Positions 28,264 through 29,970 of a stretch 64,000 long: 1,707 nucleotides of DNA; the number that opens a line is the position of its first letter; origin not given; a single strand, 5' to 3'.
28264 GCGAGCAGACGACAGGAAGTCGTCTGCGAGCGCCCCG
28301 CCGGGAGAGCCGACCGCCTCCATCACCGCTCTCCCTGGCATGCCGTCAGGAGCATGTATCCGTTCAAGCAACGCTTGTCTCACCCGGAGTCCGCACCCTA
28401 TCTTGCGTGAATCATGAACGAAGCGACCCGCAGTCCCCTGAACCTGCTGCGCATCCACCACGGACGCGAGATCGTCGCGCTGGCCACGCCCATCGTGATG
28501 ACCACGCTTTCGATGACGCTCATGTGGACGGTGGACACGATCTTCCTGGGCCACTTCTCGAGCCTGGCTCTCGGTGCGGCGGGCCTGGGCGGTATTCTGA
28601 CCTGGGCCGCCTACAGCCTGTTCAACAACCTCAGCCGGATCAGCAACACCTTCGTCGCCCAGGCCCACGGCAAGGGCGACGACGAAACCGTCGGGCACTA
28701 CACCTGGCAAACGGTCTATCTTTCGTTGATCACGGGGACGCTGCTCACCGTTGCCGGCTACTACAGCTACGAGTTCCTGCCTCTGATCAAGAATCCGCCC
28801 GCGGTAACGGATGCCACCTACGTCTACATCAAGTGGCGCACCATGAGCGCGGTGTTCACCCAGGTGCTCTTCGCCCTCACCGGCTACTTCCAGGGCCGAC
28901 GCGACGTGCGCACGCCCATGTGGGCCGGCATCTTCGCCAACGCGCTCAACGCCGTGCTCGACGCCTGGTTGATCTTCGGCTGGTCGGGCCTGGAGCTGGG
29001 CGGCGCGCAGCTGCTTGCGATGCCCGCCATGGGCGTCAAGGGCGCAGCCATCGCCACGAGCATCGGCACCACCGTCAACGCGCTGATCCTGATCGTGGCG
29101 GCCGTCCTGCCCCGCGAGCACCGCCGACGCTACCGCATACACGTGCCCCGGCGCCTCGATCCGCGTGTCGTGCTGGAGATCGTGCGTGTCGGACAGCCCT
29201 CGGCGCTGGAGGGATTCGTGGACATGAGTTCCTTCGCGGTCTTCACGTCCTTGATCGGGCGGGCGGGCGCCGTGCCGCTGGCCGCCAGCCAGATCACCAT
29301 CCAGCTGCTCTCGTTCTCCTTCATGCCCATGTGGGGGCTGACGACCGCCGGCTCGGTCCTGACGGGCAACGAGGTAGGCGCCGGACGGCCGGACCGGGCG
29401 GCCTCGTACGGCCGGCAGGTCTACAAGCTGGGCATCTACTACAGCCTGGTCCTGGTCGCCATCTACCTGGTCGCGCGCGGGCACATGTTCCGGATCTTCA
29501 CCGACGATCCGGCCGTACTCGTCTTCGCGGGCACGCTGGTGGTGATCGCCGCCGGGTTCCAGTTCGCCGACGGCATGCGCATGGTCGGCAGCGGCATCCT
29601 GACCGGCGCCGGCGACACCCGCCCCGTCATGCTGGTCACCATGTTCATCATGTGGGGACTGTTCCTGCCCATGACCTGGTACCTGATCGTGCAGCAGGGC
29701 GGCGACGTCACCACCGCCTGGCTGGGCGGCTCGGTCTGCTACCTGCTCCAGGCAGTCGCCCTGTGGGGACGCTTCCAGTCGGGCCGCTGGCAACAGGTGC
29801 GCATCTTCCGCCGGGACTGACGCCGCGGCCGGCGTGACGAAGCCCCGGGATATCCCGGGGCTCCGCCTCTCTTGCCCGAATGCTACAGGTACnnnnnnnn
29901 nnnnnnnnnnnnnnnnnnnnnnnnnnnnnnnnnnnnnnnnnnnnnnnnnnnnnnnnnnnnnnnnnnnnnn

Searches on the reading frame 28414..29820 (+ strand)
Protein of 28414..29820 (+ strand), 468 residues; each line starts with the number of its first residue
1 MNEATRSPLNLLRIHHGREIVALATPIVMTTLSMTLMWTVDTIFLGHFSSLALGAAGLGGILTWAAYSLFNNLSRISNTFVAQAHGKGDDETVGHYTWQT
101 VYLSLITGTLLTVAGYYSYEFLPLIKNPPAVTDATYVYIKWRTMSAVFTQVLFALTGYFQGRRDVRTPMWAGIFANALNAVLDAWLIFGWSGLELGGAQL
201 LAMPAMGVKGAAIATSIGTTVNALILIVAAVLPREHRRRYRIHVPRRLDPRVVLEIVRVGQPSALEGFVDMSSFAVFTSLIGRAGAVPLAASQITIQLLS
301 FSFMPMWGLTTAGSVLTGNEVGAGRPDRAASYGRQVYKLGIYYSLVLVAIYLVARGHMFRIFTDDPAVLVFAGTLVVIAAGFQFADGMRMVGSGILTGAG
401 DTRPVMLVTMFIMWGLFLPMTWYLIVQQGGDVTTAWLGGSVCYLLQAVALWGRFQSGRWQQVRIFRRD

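Call 11: search_protein_families(library=pfam, proteins=[window:28414-29820:+])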
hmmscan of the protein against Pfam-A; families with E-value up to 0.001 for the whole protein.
window:28414-29820:+ (468 aa): 2 families
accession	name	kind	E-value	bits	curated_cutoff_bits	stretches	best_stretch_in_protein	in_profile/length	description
PF01554.23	MatE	-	2.3e-50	170.9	24.9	2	262-422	1-160/161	MatE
PF03023.19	MurJ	-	0.00063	18.9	27.4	1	155-228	340-397/451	Lipid II flippase MurJ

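Call 12: find_encoding_contigs(protein=window:28414-29820:+, flank=3000, max_places=10)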
Protein window:28414-29820:+ (468 aa): 15 contigs read that carry it; 7 places shown.
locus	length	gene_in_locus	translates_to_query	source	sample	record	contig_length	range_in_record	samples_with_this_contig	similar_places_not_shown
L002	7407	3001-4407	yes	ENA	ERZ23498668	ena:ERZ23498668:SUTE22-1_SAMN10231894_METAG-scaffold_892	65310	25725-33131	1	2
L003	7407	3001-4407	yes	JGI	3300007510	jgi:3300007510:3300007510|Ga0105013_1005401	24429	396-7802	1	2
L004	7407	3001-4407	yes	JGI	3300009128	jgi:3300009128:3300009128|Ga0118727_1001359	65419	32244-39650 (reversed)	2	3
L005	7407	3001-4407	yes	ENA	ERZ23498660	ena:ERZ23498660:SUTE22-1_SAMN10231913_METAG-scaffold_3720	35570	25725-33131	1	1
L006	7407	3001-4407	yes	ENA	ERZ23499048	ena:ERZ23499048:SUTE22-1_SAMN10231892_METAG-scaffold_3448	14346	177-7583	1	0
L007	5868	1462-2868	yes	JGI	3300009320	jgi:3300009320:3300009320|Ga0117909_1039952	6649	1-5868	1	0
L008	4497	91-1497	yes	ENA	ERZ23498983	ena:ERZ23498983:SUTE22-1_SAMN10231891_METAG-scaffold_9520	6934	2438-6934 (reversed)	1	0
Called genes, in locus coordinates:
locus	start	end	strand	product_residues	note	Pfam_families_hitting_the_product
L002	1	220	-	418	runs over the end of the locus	PF00579:tRNA-synt_1b, PF22421:SYY_C-terminal, PF01479:S4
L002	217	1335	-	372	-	PF01264:Chorismate_synt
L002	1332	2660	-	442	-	PF00275:EPSP_synthase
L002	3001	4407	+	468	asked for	PF01554:MatE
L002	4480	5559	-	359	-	-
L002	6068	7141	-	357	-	-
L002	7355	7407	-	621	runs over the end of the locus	PF07715:Plug, PF00593:TonB_dep_Rec_b-barrel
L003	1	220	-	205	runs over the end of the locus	?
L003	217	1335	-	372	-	PF01264:Chorismate_synt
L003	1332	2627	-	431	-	PF00275:EPSP_synthase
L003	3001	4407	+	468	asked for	PF01554:MatE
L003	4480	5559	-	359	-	-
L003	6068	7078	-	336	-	-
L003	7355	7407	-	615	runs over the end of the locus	PF07715:Plug, PF00593:TonB_dep_Rec_b-barrel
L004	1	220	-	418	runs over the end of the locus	PF00579:tRNA-synt_1b, PF22421:SYY_C-terminal, PF01479:S4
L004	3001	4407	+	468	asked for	PF01554:MatE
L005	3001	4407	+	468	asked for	PF01554:MatE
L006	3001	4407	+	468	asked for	PF01554:MatE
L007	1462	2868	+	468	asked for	PF01554:MatE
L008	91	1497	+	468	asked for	PF01554:MatE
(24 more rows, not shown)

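Call 13: find_homologous_proteins(query=window:28414-29820:+)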
Query window:28414-29820:+ (468 aa): 670 proteins with E <= 0.001 among 8000 candidates; the best 120 are listed.
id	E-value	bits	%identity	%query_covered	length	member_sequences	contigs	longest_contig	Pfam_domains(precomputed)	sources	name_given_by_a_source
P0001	8.9e-279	943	90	100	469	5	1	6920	PF01554.24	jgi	-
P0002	6.1e-275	930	89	100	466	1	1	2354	PF01554.24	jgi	-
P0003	9.3e-274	926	89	100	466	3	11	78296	PF01554.24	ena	-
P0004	2.3e-269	912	87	99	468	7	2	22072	PF01554.24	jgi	-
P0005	3.1e-263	892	86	100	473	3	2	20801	PF01554.24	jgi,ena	-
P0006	4.2e-258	875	84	100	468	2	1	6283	PF01554.24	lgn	-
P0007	9.6e-257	870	82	100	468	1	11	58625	PF01554.24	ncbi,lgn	-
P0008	8.8e-253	857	82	98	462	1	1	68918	PF01554.24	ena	-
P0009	1.0e-208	712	89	75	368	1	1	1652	PF01554.24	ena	-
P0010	1.3e-208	712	70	100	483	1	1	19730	PF01554.24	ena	-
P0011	4.2e-206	703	68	97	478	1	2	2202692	PF01554.24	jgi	jgi:MATE family, multidrug efflux pump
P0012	3.3e-202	691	68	97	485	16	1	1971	PF01554.24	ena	-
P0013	2.0e-201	688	69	97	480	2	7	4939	PF01554.24,PF03023.20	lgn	-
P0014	1.7e-200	685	68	97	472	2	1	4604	PF01554.24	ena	-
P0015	3.5e-199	681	67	97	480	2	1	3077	PF01554.24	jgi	jgi:putative MATE family efflux protein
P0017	1.0e-196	672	68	98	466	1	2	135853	PF01554.24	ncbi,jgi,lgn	-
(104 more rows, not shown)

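Call 15: find_encoding_contigs(protein=P0003, flank=3000, max_places=3)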
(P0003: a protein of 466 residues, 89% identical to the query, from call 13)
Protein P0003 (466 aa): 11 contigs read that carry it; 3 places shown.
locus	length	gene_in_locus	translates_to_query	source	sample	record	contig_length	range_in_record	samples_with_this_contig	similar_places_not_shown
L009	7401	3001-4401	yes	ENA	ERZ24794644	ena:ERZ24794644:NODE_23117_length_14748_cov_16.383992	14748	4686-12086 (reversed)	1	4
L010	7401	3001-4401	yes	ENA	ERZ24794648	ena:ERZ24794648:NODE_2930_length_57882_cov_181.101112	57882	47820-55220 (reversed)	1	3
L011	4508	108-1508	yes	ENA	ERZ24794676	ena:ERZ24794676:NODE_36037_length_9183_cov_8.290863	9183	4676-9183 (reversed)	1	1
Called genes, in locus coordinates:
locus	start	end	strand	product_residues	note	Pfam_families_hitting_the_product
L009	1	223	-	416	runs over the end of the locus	PF00579:tRNA-synt_1b, PF22421:SYY_C-terminal, PF01479:S4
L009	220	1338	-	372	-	PF01264:Chorismate_synt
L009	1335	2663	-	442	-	PF00275:EPSP_synthase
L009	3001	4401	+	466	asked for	PF01554:MatE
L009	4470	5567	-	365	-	-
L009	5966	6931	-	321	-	-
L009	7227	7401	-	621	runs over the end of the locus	PF07715:Plug, PF00593:TonB_dep_Rec_b-barrel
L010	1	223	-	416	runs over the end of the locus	PF00579:tRNA-synt_1b, PF22421:SYY_C-terminal, PF01479:S4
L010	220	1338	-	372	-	PF01264:Chorismate_synt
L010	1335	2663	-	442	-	PF00275:EPSP_synthase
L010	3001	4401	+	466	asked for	PF01554:MatE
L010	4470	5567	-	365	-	-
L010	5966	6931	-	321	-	-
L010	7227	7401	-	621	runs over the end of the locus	PF07715:Plug, PF00593:TonB_dep_Rec_b-barrel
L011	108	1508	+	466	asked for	PF01554:MatE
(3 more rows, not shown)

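Call 16: find_encoding_contigs(protein=P0007, flank=3000, max_places=3)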
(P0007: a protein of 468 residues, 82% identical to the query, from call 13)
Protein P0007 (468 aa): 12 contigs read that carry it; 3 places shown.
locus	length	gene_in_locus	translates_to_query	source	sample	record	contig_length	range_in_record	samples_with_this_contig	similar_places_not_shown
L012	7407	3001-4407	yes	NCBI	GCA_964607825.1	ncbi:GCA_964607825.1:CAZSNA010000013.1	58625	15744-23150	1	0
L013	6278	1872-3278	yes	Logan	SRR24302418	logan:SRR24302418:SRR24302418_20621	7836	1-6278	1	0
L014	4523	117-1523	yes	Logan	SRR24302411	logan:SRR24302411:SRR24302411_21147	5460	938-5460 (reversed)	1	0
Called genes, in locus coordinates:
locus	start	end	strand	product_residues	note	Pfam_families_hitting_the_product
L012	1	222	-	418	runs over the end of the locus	PF00579:tRNA-synt_1b, PF22421:SYY_C-terminal, PF01479:S4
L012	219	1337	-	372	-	PF01264:Chorismate_synt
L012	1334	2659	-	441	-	PF00275:EPSP_synthase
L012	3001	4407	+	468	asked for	PF01554:MatE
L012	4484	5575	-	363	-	-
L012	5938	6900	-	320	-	-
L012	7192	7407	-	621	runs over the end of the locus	PF07715:Plug, PF00593:TonB_dep_Rec_b-barrel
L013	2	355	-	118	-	?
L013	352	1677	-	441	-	PF00275:EPSP_synthase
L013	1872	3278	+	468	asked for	PF01554:MatE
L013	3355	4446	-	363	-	-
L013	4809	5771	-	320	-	-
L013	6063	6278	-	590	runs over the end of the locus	?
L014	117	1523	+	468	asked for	PF01554:MatE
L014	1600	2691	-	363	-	-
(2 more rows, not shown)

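Call 19: find_encoding_contigs(protein=P0004, flank=2000, max_places=2)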
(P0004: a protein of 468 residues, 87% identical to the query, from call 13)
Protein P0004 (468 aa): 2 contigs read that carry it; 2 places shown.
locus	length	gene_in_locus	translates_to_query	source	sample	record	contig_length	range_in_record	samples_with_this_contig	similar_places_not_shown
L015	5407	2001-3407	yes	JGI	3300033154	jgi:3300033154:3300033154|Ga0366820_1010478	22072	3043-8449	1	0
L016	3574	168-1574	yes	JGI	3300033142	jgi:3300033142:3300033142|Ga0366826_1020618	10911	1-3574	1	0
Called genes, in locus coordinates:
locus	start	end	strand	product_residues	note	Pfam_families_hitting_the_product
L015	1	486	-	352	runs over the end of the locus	PF01264:Chorismate_synt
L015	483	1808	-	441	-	PF00275:EPSP_synthase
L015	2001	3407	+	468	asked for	PF01554:MatE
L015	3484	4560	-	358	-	-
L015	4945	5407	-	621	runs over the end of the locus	PF07715:Plug, PF00593:TonB_dep_Rec_b-barrel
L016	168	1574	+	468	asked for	PF01554:MatE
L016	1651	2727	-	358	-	-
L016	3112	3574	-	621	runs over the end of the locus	PF07715:Plug, PF00593:TonB_dep_Rec_b-barrel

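Call 20: find_encoding_contigs(protein=P0005, flank=2000, max_places=2)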
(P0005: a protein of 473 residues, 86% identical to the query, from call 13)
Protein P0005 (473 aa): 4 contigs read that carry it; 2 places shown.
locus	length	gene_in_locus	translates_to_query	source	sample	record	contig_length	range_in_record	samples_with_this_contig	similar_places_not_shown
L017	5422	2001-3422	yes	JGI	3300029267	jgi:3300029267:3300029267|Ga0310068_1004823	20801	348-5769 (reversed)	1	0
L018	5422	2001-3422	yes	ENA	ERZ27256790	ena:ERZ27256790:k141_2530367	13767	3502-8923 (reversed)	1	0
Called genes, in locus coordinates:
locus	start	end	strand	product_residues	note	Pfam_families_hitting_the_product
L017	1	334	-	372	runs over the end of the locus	PF01264:Chorismate_synt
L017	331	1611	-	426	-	PF00275:EPSP_synthase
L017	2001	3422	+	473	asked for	PF01554:MatE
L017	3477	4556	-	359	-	-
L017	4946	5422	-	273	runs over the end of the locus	?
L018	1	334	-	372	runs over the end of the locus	PF01264:Chorismate_synt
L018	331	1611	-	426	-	PF00275:EPSP_synthase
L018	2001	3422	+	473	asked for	PF01554:MatE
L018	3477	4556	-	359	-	-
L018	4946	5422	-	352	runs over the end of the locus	-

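Call 21: find_encoding_contigs(protein=P0008, flank=2000, max_places=2)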
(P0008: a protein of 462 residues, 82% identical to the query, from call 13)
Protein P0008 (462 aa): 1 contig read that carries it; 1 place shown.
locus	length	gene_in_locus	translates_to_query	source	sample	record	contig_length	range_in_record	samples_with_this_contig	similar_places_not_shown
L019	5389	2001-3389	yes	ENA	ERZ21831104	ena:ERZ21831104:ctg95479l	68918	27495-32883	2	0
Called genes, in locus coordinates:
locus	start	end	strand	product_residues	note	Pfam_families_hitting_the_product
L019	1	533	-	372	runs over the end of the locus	PF01264:Chorismate_synt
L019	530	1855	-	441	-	PF00275:EPSP_synthase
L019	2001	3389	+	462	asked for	PF01554:MatE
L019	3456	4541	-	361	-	-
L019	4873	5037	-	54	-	-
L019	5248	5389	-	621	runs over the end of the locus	PF07715:Plug, PF00593:TonB_dep_Rec_b-barrel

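Call 25: find_encoding_contigs(protein=P0010, flank=2500, max_places=2)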
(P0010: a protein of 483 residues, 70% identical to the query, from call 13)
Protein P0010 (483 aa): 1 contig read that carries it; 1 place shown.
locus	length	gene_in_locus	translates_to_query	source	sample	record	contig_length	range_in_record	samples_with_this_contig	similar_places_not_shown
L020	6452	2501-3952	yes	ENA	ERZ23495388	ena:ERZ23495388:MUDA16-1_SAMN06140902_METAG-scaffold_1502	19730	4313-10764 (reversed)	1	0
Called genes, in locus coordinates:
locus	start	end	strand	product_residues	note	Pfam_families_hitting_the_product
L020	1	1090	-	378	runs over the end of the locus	PF01264:Chorismate_synt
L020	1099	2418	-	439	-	PF00275:EPSP_synthase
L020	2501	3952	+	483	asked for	PF01554:MatE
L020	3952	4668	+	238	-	PF14014:DUF4230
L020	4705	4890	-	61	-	-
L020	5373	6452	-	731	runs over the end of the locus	-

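Call 26: find_encoding_contigs(protein=P0011, flank=2500, max_places=2)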
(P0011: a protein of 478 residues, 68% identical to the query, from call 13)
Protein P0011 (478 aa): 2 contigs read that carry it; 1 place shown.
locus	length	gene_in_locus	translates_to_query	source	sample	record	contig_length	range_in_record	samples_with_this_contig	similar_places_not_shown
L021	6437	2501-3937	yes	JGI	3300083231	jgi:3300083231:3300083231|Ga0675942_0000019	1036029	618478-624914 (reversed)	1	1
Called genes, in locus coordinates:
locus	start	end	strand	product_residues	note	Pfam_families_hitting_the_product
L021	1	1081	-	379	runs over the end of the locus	PF01264:Chorismate_synt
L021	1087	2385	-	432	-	PF00275:EPSP_synthase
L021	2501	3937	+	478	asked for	PF01554:MatE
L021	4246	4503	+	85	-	-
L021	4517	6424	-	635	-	PF07715:Plug, PF00593:TonB_dep_Rec_b-barrel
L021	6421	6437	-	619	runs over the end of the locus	PF07690:MFS_1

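Call 27: find_encoding_contigs(protein=P0017, flank=2500, max_places=2)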
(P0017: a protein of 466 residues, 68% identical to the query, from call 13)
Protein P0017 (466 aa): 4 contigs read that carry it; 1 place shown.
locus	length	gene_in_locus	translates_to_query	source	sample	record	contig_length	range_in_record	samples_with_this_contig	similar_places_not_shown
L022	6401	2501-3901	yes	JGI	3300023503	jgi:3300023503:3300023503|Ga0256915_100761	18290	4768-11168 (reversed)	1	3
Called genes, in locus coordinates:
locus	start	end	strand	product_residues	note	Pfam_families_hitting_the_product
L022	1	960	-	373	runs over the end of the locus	PF01264:Chorismate_synt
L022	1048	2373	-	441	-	PF00275:EPSP_synthase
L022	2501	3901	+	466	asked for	PF01554:MatE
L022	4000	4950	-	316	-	-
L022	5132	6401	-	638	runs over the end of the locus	PF07715:Plug, PF00593:TonB_dep_Rec_b-barrel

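Call 55: find_encoding_contigs(protein=P0006, flank=1500, max_places=2)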
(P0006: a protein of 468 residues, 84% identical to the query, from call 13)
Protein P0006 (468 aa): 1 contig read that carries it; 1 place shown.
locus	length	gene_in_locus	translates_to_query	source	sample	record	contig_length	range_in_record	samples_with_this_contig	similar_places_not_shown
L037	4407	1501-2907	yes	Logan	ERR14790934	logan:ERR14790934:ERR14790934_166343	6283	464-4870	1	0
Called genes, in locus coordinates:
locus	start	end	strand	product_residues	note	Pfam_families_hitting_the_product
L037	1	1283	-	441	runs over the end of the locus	PF00275:EPSP_synthase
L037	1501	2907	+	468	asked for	PF01554:MatE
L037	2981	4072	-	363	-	-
